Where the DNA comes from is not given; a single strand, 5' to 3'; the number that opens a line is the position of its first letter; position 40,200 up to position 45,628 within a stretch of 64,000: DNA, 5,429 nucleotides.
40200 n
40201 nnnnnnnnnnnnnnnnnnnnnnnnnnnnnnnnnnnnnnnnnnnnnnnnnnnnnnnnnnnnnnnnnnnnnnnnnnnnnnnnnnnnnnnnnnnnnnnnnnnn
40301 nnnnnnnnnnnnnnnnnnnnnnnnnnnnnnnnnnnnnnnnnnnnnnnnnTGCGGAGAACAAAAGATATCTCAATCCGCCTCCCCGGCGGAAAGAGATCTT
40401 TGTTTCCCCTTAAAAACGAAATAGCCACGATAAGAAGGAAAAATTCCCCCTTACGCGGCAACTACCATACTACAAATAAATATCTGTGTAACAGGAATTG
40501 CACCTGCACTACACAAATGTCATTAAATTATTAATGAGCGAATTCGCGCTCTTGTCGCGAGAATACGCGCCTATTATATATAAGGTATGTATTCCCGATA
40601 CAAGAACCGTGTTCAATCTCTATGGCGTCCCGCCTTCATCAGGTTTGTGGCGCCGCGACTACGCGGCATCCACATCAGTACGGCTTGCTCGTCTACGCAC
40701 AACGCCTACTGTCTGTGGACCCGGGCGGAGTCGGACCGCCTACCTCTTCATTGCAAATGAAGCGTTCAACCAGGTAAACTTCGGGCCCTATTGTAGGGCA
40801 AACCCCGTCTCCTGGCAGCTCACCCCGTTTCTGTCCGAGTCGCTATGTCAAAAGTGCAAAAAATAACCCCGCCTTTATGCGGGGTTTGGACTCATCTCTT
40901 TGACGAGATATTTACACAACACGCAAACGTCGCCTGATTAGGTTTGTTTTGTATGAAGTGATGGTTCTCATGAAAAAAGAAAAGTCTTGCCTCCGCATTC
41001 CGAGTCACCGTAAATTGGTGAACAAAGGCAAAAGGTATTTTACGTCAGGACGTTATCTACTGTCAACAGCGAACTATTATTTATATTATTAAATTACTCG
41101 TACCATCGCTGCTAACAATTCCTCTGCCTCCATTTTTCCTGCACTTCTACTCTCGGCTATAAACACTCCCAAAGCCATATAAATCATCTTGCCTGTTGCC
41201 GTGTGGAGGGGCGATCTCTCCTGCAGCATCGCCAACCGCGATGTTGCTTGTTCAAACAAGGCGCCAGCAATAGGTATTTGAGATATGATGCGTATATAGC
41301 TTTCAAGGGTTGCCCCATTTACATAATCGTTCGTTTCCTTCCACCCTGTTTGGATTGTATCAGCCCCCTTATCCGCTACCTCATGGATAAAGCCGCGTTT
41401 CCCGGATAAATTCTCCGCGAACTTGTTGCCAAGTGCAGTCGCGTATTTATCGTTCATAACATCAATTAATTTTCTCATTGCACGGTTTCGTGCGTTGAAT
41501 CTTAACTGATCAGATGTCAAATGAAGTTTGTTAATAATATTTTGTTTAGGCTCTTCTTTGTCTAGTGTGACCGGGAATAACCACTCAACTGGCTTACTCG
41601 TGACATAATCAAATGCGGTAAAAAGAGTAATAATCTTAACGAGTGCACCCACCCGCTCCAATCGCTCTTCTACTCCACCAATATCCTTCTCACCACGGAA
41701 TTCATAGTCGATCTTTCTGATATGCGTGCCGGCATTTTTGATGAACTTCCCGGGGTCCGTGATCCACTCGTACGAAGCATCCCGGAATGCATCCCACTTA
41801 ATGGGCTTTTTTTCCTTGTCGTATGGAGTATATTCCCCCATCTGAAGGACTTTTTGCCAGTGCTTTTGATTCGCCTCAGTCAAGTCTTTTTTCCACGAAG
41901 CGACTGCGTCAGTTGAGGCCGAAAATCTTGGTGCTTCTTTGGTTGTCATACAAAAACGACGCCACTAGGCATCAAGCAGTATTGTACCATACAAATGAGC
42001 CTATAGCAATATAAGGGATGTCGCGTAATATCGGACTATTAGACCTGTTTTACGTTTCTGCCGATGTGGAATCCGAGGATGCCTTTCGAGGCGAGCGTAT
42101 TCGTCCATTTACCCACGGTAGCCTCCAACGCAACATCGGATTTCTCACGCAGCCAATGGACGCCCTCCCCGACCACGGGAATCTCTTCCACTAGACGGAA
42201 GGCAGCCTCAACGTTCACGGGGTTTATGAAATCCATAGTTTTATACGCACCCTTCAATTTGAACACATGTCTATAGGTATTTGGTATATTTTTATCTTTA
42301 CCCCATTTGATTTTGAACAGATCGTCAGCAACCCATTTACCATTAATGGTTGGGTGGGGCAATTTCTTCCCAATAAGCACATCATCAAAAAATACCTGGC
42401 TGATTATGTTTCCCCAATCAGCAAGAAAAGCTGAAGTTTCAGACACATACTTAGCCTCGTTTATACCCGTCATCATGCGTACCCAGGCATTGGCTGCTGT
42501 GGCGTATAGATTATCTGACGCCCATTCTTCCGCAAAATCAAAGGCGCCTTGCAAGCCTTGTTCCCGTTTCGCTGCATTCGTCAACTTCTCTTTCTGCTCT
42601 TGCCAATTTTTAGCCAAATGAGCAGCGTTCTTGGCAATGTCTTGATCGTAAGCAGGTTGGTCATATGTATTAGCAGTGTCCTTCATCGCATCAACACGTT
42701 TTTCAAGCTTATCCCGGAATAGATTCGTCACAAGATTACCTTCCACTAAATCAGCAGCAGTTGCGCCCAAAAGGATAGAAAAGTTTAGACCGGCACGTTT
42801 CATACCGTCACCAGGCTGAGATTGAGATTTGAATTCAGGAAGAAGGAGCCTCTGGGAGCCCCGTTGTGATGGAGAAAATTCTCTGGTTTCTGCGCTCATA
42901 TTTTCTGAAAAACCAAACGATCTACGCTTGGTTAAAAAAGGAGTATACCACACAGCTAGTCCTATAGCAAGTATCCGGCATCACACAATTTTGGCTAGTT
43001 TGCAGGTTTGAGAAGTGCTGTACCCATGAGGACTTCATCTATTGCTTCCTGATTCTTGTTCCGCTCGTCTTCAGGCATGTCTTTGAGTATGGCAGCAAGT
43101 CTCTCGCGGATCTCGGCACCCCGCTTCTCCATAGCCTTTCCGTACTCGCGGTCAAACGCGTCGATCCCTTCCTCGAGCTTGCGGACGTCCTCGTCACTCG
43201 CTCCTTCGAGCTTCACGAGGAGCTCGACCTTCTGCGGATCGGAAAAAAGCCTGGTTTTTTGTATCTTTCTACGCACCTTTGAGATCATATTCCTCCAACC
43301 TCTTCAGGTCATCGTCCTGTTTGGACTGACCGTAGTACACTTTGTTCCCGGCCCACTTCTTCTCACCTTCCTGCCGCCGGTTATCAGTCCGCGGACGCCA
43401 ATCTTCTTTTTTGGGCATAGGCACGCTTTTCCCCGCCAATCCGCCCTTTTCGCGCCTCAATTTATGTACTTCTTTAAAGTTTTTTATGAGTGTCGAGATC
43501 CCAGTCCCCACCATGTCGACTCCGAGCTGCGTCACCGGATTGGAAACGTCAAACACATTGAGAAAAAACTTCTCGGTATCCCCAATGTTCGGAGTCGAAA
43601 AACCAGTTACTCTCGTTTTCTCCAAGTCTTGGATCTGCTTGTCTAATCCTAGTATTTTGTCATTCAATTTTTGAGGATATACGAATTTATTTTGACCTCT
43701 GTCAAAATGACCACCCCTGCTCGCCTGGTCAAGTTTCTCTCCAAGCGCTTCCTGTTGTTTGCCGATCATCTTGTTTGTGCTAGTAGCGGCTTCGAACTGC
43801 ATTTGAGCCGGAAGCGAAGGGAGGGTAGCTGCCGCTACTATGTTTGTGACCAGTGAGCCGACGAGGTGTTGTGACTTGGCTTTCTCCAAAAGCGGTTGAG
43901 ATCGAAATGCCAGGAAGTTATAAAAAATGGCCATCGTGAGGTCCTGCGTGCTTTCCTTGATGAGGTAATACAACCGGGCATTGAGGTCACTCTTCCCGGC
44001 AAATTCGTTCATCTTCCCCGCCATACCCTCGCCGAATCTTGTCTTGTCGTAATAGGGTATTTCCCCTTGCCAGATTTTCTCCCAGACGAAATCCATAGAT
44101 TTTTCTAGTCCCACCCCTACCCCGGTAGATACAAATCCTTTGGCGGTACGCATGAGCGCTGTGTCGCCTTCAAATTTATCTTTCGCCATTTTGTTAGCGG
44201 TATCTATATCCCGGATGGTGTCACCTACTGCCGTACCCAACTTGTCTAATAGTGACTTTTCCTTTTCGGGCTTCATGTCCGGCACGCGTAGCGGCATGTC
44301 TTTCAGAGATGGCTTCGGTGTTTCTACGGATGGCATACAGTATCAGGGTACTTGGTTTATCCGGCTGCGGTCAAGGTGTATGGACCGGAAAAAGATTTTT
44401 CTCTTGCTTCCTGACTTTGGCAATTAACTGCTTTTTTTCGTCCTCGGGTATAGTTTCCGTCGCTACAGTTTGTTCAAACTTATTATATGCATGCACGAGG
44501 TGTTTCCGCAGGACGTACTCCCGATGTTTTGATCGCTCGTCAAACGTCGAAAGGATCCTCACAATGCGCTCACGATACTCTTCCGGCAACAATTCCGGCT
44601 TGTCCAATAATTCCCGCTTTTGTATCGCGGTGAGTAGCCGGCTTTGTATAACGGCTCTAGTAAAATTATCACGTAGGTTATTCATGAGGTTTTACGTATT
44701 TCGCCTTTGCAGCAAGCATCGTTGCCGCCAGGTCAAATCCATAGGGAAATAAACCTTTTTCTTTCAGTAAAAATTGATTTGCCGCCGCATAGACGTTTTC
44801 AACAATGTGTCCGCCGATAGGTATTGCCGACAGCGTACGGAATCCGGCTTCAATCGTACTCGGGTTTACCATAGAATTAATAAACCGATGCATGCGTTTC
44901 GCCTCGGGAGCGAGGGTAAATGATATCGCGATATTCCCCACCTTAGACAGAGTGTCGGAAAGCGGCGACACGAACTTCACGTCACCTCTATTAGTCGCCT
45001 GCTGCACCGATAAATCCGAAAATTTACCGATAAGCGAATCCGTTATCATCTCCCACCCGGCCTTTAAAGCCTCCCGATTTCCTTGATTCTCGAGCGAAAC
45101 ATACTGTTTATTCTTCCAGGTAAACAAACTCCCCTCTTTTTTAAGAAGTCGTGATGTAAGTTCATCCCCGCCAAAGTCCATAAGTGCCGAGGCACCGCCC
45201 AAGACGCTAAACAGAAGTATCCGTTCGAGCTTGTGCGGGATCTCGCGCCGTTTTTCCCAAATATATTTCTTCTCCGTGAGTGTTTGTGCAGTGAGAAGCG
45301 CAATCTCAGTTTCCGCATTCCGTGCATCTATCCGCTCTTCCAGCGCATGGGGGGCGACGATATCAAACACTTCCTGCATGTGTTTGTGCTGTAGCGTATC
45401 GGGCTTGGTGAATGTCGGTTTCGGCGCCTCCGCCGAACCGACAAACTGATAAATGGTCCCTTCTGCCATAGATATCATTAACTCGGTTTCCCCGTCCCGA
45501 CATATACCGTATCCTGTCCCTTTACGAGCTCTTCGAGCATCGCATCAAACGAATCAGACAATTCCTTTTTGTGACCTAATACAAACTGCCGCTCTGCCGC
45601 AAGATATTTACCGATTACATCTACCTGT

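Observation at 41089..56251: A 15-kb co-directional locus of uncharacterised genes: cassette array, three ABC exporters and alternating large/small protein pairs. It is a candidate undescribed effector/immunity-plus-export system.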

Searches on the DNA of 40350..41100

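Call 87: search_rna_families(source=window, start=40350, end=41100, threshold=evalue, max_evalue=1)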
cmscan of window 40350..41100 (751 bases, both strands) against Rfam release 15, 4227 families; matches with E-value up to 1: 3.
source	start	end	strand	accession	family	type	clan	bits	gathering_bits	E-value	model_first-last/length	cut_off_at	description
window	40716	40788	-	RF00005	tRNA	Gene; tRNA;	CL00001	52.5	29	2.4e-10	1-71/71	no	tRNA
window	40859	40931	-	RF00513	Trp_leader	Cis-reg; leader;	-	18.2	41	0.68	1-100/100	no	Tryptophan operon leader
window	40858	40956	-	RF00022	GcvB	Gene;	-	17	42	0.29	1-204/204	no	GcvB RNA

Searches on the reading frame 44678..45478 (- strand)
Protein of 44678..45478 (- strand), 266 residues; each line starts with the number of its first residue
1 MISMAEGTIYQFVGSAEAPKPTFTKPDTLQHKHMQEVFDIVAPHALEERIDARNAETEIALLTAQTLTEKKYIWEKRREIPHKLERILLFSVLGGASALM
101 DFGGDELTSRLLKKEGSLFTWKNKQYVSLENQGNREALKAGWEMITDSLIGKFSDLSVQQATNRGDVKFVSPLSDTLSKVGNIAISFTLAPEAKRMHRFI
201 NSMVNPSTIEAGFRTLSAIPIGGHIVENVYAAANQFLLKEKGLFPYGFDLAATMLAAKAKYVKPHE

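Call 4: search_protein_families(library=pfam, max_evalue=0.1, proteins=[window:44678-45478:-])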
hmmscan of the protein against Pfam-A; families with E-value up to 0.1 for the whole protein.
window:44678-45478:- (266 aa): 0 families

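Call 19: find_homologous_proteins(query=window:44678-45478:-, max_evalue=0.001)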
Query window:44678-45478:- (266 aa): 10 proteins with E <= 0.001 among 1149 candidates.
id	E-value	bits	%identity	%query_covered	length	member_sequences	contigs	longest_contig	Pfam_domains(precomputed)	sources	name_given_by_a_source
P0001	3.2e-171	585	100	100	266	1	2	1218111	-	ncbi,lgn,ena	-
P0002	6.0e-73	263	50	96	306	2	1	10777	-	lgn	-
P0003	7.2e-72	260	49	94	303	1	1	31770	-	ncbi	-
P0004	8.5e-71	256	48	98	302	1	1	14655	-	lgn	-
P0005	2.4e-70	255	49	94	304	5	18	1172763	-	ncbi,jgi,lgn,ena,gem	jgi:hypothetical protein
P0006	7.0e-70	253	50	95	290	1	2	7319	-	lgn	-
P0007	1.5e-65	239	48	95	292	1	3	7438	-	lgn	-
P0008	3.1e-65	238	45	99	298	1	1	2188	-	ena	-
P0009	9.2e-63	230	47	96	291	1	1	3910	-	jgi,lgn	jgi:hypothetical protein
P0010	1.1e-58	217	49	81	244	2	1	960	-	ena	-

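Call 22: search_protein_families(library=ncbifam, max_evalue=0.01, proteins=[window:44678-45478:-])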
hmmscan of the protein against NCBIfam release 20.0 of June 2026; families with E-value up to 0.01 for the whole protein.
window:44678-45478:- (266 aa): 0 families

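Call 23: search_protein_families(library=padloc, max_evalue=0.01, proteins=[window:44678-45478:-])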
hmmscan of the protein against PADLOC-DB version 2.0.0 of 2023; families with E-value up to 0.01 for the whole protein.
window:44678-45478:- (266 aa): 0 families

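Call 40: predict_structure(alignment_id=A5)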
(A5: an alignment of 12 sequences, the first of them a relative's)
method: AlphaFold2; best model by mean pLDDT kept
length: 266 residues; sequences in the alignment: 12
mean_pLDDT: 58.5   pTM: 0.41
mean pLDDT of the five models: 58.5, 58.4, 57.1, 55.2, 52.4
residues with pLDDT >= 90: 0; 70-90: 51; 50-70: 148; < 50: 67
segments of 3 or more residues with pLDDT < 50: 1-24, 70-80, 241-266
pLDDT, mean of each block of 10 residues (from residue 1): 35 37 52 64 56 62 54 44 62 67 66 52 53 61 66 68 62 73 66 68 73 72 73 67 40 44 37
secondary structure, 60 per line:
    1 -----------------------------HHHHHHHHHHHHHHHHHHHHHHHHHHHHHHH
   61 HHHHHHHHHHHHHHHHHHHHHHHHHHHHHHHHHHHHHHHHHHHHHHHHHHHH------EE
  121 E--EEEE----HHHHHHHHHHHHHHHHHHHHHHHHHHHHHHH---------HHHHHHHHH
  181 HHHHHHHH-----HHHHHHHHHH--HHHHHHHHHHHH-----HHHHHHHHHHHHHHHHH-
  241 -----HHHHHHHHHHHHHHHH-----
elements in order: H30-112 E119-121 E124-127 H132-162 H172-188 H194-203 H206-217 H223-239 H246-261

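Call 51: search_solved_structures(query=A5, max_evalue=10)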
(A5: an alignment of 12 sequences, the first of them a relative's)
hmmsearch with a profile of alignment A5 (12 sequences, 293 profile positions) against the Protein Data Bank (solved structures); distinct sequences matched with E-value up to 10: 0.

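Call 71: search_protein_families(library=phrogs, max_evalue=0.01, proteins=[window:44678-45478:-])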
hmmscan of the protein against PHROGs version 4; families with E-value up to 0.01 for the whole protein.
window:44678-45478:- (266 aa): 0 families
